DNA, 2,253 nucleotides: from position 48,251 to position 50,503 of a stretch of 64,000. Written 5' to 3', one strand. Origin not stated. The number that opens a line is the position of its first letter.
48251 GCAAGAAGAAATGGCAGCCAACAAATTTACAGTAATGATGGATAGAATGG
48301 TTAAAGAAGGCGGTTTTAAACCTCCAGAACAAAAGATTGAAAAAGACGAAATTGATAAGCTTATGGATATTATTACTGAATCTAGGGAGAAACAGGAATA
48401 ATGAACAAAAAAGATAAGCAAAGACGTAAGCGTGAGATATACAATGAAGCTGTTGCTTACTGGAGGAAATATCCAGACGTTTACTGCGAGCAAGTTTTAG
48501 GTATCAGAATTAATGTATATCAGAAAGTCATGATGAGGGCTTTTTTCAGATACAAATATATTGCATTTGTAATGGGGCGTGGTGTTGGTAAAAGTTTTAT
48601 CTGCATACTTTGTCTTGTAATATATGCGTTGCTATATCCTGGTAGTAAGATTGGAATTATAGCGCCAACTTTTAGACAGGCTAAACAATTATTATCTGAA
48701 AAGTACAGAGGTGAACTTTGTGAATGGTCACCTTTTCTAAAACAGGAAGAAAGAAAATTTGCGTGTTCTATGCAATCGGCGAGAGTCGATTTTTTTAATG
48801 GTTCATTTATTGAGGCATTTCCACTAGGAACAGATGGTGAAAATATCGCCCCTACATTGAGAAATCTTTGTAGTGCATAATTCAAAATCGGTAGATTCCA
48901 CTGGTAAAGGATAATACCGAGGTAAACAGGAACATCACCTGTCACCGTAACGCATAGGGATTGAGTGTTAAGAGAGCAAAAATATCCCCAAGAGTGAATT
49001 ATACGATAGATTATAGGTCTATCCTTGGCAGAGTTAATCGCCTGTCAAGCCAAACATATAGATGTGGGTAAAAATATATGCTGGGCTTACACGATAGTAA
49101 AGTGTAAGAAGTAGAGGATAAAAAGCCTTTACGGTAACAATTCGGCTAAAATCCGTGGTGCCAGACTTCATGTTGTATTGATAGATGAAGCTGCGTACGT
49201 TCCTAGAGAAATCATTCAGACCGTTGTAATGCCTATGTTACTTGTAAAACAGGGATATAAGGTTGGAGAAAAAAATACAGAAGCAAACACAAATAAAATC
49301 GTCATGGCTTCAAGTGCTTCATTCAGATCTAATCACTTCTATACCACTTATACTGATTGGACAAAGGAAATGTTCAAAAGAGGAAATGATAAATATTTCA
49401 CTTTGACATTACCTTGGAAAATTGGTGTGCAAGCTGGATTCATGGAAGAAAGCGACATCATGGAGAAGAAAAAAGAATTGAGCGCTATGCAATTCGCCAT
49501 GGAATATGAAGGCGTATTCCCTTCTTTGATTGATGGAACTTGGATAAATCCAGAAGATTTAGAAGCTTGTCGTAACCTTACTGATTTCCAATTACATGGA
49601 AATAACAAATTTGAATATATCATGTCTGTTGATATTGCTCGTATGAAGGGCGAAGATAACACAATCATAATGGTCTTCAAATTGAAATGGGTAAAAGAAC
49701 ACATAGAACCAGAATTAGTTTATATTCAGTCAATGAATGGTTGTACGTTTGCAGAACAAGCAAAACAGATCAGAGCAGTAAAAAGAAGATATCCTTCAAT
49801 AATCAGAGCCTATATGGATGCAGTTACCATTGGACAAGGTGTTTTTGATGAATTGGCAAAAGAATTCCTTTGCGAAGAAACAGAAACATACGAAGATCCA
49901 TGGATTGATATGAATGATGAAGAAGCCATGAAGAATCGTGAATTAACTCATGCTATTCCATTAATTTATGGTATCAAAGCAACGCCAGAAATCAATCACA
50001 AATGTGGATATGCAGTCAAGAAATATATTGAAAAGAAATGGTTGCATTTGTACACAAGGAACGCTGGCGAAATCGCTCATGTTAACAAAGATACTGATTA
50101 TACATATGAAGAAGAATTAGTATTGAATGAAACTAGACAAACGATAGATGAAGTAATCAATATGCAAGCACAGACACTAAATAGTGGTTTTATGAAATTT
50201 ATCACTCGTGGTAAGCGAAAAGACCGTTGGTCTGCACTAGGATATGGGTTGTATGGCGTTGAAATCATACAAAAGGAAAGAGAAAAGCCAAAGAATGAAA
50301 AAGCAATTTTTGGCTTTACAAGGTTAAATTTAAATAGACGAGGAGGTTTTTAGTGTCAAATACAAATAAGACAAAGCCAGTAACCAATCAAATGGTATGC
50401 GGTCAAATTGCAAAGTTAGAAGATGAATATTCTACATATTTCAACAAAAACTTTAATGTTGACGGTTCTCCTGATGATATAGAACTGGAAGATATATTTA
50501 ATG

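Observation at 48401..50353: Terminase large subunit interrupted by an ORF-less intron-like insert of about 300 nt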

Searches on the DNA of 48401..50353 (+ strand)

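Call 5: search_rna_families(source=window, start=48700, end=49300, threshold=evalue, max_evalue=10, show_alignments=5)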
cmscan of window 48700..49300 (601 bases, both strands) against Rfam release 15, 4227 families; matches with E-value up to 10: 1.
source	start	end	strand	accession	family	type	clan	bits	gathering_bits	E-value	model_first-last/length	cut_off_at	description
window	48975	49037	+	RF01626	ceN30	Gene; snRNA; snoRNA; CD-box;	-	13.7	65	9.2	1-73/73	no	Caenorhabditis snoRNA ceN30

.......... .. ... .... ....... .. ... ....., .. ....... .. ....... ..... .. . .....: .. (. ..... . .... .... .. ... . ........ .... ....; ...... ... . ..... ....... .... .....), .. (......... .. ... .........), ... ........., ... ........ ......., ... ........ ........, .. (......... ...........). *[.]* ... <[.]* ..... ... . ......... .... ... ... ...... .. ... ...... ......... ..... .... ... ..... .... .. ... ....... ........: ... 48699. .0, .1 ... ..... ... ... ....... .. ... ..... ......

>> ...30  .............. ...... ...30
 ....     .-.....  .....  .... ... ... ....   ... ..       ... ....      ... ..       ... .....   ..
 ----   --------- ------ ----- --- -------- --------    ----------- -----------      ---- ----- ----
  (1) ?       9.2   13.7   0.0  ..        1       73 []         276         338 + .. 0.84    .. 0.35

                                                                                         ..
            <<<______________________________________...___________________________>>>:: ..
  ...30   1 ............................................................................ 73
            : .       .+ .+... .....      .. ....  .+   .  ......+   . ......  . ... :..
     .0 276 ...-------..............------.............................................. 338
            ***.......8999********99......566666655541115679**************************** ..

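Call 7: search_dna_similar(query=window:48401-50353:+, collection=phages, mode=distant, max_rows=30)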
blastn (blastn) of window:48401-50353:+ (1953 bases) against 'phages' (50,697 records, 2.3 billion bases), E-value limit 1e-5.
Records with a match: 32; places in all: 34; records where one place covers at least 80% of the query: 0.
Best place of each record, by identity: 95-99% 2; 90-95% 2; 80-90% 23; 60-80% 5.
By first word of the organism name: Clostridium 9; Staphylococcus 9; Clostridioides 5; Bacteriophage 2; bajarodcaudo 2; uncultured 2; Arcanobacterium 1; Alicyclobacillus 1; Peptoclostridium 1.
By host as written in the record: - 7; Clostridium perfringens 6; Mammaliicoccus sciuri C6854 3; Clostridioides difficile 2; Clostridium difficile 2; Staphylococcus epidermidis 2; [Clostridium] innocuum 1; Staphylococcus pseudintermedius 1; and 8 more.
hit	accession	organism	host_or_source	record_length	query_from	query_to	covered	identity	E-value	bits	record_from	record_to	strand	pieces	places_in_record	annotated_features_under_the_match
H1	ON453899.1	Clostridium phage Amboise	[Clostridium] innocuum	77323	1208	1883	35%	64.7%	3e-30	141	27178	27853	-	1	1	terminase large subunit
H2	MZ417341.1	Staphylococcus phage PG-2021_67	Mammaliicoccus sciuri C6854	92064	512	740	8%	78.7%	1e-9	141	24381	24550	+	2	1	record has no annotation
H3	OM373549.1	Staphylococcus phage vB_SpsS-DH5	Staphylococcus pseudintermedius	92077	512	740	8%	78.0%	1e-9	136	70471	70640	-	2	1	record has no annotation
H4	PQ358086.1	Arcanobacterium phage TPWB06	Arcanobacterium sp.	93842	512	740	7%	82.6%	1e-8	137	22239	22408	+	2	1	hypothetical protein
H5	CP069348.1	Clostridioides phage pCD1602_4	water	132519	653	751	5%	75.0%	2e-6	62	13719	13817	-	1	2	record has no annotation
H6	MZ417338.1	Staphylococcus phage PG-2021_4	Mammaliicoccus sciuri C6854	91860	661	742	4%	81.7%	2e-12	82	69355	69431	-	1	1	record has no annotation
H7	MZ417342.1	Staphylococcus phage PG-2021_68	Mammaliicoccus sciuri C6854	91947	661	742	4%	81.7%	2e-12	82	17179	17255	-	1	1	record has no annotation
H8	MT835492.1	Bacteriophage sp.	human fecal samples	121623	664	740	4%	80.5%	2e-6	61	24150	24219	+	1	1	record has no annotation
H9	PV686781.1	Alicyclobacillus phage MMB025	Alicyclobacillus acidoterrestris MMB007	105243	667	739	4%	82.2%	3e-10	74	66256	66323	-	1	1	hypothetical protein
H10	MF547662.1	Clostridioides phage LIBA6276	Clostridioides difficile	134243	671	742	4%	82.2%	5e-8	67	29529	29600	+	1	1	none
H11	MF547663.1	Clostridioides phage LIBA2945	Clostridioides difficile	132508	671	742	4%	82.2%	5e-8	67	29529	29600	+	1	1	none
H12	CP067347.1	Clostridioides phage ES-S-0107-01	Clostridioides sp. ES-S-0107-01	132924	671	741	4%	83.1%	1e-10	75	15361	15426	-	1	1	record has no annotation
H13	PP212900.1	Staphylococcus phage PT1-1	Staphylococcus chromogenes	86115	667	740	4%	79.7%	5e-8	67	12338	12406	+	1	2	hypothetical protein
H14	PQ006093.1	bajarodcaudo virus 2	Neotoma bryanti feces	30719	671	740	4%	81.4%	1e-8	69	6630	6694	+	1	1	none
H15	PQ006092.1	bajarodcaudo virus 1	Chaetodipus spinatus feces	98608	671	739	4%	82.6%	1e-9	72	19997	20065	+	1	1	none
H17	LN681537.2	Clostridium phage phiCD211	Clostridium difficile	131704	671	740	4%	80.3%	8e-6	59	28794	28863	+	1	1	none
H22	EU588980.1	Clostridium phage phiCP39-O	Clostridium perfringens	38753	694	740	2%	87.2%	8e-6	59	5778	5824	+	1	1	none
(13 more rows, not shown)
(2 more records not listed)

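Call 10: get_annotated_region(hit=H4, flank=2500)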
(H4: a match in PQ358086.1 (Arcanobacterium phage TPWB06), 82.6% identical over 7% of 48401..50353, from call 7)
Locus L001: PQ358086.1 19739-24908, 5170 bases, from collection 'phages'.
description: Arcanobacterium phage TPWB06, complete genome.
organism: Arcanobacterium phage TPWB06 (NCBI taxid 3388604)
taxonomy: Viruses
host: Arcanobacterium sp.; source: Tabanus par; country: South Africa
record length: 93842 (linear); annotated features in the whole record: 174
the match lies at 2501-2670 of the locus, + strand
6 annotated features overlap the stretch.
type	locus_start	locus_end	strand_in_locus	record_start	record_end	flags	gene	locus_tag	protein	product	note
CDS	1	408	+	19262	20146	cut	-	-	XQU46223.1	hypothetical protein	-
CDS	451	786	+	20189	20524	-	-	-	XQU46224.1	head-tail adaptor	-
CDS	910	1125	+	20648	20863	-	-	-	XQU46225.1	hypothetical protein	-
CDS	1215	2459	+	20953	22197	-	-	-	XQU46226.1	hypothetical protein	-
CDS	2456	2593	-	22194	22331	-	-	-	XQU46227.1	hypothetical protein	-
CDS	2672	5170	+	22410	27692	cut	-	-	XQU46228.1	tail length tape measure protein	-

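Call 11: get_annotated_region(hit=H17, flank=2500)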
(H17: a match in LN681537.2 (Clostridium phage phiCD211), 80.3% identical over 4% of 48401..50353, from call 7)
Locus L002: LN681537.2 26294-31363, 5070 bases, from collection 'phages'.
description: Clostridium phage phiCD211, complete genome.
organism: Clostridium phage phiCD211 (NCBI taxid 1582152)
taxonomy: Viruses; Duplodnaviria; Heunggongvirae; Uroviricota; Caudoviricetes
host: Clostridium difficile; source: -; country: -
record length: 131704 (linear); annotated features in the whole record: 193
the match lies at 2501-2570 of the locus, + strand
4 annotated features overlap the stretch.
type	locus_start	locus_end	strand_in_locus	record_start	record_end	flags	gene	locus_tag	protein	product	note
CDS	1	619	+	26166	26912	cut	-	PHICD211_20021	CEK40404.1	hypothetical protein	Evidence 5 : No homology to any previously reported sequences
CDS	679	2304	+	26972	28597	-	-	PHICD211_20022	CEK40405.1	Minor tail protein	Evidence 5 : No homology to any previously reported sequences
misc_RNA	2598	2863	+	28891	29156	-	-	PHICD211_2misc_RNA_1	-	Intron_gpI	-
CDS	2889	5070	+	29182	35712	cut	-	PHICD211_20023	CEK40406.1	Tail tape measure protein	Evidence 5 : No homology to any previously reported sequences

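Call 12: get_annotated_region(hit=H22, flank=2500)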
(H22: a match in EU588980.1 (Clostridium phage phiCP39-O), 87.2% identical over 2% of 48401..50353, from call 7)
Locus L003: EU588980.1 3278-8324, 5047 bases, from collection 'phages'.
description: Clostridium phage 39-O, complete genome.
organism: Clostridium phage phiCP39-O (NCBI taxid 541865)
taxonomy: Viruses; Duplodnaviria; Heunggongvirae; Uroviricota; Caudoviricetes
host: Clostridium perfringens; source: -; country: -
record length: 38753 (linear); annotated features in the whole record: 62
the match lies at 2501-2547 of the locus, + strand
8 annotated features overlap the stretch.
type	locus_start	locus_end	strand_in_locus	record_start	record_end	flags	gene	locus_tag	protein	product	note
CDS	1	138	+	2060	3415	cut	-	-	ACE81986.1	portal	-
CDS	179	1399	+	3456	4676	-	-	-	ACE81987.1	minor head protein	-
CDS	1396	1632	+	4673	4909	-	-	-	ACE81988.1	hypothetical protein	-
CDS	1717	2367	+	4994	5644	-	-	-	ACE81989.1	hypothetical protein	similar to Staphylococcus phage protein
CDS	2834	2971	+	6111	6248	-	-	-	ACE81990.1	hypothetical protein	-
CDS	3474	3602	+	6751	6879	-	-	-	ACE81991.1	hypothetical protein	-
CDS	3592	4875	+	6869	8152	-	-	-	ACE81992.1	integrase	-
CDS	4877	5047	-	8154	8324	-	-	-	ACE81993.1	hypothetical protein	-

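Call 13: search_rna_families(sources=[L001, L002, L003], threshold=evalue, max_evalue=0.1, show_alignments=2)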
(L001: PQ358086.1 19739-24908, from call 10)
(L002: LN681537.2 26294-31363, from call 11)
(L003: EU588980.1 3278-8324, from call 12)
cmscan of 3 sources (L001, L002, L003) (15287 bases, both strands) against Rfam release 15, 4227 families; matches with E-value up to 0.1: 0.
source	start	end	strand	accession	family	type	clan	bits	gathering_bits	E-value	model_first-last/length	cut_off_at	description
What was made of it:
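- Tried and rejected: Rfam in E-value mode on the TPWB06, phiCD211 and phiCP39-O loci gave nothing, not even the phiCD211 intron that the record itself annotates as Intron_gpI (call 13).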

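Call 41: build_rna_model(alignment_id=A2, structure=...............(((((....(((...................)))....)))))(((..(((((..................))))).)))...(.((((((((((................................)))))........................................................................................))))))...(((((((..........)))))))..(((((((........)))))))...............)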
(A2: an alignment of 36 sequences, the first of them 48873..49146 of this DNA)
Model R1 built from alignment A2 (36 sequences, 307 columns); structure: as given.
model positions 226; base pairs 41; branch points 4; effective number of sequences 2.21; information 0.59 bits per position. Calibrated on 0.2 Mb of random sequence (short: E-values are rough).
structure used (alignment columns):
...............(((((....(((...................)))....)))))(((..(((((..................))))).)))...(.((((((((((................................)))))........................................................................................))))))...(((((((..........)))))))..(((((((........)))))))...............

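Call 42: search_with_rna_model(model_id=R1, source=window, max_evalue=10, show_alignments=1)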
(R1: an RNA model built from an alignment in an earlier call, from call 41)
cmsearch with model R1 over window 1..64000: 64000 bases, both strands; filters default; matches with E-value up to 10: 1.
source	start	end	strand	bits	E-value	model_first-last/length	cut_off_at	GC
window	48873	49146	+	175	3.9e-49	1-226/226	no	0.39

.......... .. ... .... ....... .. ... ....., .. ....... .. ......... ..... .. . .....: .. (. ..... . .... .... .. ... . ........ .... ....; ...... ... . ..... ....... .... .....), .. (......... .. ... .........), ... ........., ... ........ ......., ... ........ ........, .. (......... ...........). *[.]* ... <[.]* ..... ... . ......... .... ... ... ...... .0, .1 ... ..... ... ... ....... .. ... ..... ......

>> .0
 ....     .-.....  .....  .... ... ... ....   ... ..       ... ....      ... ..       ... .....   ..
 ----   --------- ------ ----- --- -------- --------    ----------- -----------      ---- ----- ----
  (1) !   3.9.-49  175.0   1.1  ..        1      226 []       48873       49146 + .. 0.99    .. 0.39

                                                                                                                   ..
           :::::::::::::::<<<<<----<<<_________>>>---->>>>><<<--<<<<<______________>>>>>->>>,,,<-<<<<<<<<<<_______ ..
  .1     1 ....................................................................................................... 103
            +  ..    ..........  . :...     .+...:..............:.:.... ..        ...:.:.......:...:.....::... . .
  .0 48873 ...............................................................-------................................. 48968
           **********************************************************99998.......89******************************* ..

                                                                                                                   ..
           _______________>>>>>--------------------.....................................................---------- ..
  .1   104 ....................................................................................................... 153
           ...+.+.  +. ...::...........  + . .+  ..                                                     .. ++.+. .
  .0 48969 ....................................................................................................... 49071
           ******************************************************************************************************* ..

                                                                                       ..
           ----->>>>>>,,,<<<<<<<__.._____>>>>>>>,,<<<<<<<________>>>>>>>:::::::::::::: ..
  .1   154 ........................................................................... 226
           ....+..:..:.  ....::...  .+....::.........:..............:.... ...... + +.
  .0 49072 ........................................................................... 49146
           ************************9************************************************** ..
